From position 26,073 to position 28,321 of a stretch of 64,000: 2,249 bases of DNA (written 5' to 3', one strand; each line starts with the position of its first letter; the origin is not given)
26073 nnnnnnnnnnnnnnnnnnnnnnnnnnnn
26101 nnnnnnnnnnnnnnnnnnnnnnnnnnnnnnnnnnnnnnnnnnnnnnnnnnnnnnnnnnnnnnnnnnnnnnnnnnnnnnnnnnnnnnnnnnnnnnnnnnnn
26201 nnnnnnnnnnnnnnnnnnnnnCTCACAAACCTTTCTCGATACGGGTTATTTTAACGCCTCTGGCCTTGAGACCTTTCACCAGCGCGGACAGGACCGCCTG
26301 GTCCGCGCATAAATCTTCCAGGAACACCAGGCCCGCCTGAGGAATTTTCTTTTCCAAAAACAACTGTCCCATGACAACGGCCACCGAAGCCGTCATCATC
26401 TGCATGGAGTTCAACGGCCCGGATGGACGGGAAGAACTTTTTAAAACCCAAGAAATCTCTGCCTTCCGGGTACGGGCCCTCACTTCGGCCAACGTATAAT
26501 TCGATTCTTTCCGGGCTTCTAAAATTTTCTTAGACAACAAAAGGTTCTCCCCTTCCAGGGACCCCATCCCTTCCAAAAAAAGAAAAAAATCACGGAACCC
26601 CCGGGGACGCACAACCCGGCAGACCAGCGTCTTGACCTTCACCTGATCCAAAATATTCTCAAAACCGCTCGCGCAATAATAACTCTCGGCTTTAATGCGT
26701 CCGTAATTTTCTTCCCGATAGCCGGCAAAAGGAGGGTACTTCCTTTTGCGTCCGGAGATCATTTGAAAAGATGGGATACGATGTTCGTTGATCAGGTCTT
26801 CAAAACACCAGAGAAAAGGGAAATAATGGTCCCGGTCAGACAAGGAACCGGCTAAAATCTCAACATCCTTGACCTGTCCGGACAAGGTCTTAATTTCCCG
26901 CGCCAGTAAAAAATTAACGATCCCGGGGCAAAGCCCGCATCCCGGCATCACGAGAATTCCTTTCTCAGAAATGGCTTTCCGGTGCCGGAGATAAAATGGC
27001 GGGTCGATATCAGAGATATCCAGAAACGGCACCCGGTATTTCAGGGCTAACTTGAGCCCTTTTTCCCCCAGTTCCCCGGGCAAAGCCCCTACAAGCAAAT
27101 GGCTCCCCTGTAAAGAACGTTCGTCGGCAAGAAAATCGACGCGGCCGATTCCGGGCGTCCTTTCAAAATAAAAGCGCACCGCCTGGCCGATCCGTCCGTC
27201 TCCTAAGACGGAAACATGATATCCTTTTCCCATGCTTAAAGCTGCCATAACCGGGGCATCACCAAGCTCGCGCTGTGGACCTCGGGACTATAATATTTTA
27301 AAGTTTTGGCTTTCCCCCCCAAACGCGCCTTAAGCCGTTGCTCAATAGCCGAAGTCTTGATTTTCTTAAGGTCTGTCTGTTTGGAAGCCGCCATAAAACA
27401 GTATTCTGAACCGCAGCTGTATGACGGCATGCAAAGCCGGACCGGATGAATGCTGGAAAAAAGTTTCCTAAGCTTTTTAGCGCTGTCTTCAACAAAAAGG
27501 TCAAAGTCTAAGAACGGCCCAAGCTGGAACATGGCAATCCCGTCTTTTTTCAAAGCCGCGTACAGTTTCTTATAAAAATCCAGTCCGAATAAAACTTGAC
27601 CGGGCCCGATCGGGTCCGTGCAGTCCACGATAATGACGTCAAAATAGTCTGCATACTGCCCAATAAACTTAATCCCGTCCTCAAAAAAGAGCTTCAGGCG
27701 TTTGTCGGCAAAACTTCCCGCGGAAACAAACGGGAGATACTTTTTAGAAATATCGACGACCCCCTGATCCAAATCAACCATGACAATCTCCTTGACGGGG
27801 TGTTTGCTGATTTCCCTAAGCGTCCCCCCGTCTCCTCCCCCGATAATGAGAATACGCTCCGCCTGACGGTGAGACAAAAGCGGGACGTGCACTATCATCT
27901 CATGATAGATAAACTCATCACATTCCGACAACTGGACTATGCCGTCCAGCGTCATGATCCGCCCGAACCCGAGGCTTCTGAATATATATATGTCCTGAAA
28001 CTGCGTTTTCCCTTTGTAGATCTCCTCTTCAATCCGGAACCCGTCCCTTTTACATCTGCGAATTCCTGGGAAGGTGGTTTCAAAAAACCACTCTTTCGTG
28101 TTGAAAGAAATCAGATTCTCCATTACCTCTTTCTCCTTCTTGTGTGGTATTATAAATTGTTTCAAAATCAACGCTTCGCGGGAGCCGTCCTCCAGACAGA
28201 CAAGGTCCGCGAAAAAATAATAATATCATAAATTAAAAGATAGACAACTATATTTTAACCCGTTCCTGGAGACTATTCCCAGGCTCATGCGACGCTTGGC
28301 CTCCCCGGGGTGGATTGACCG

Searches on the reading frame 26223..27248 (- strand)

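Call 19: search_protein_families(library=pfam, proteins=[window:26223-27248:-], max_evalue=0.001)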
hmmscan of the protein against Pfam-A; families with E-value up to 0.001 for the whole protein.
window:26223-27248:- (341 aa): 1 family
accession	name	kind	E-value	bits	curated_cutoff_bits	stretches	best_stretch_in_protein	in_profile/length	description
PF16653.10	Sacchrp_dh_C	-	1.7e-06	28.8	31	1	105-332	1-265/265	Saccharopine dehydrogenase C-terminal domain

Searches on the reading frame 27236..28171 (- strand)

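Call 19: search_protein_families(library=pfam, proteins=[window:27236-28171:-], max_evalue=0.001)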
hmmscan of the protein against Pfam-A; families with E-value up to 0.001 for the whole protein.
window:27236-28171:- (311 aa): 2 families
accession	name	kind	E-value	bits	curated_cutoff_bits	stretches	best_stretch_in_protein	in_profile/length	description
PF01564.23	Spermine_synth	-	6.7e-57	192.5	22.9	1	86-266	1-182/186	Spermine/spermidine synthase domain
PF17284.7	Spermine_synt_N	-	3.1e-12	46.6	22.1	1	28-83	2-53/53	Spermidine synthase tetramerisation domain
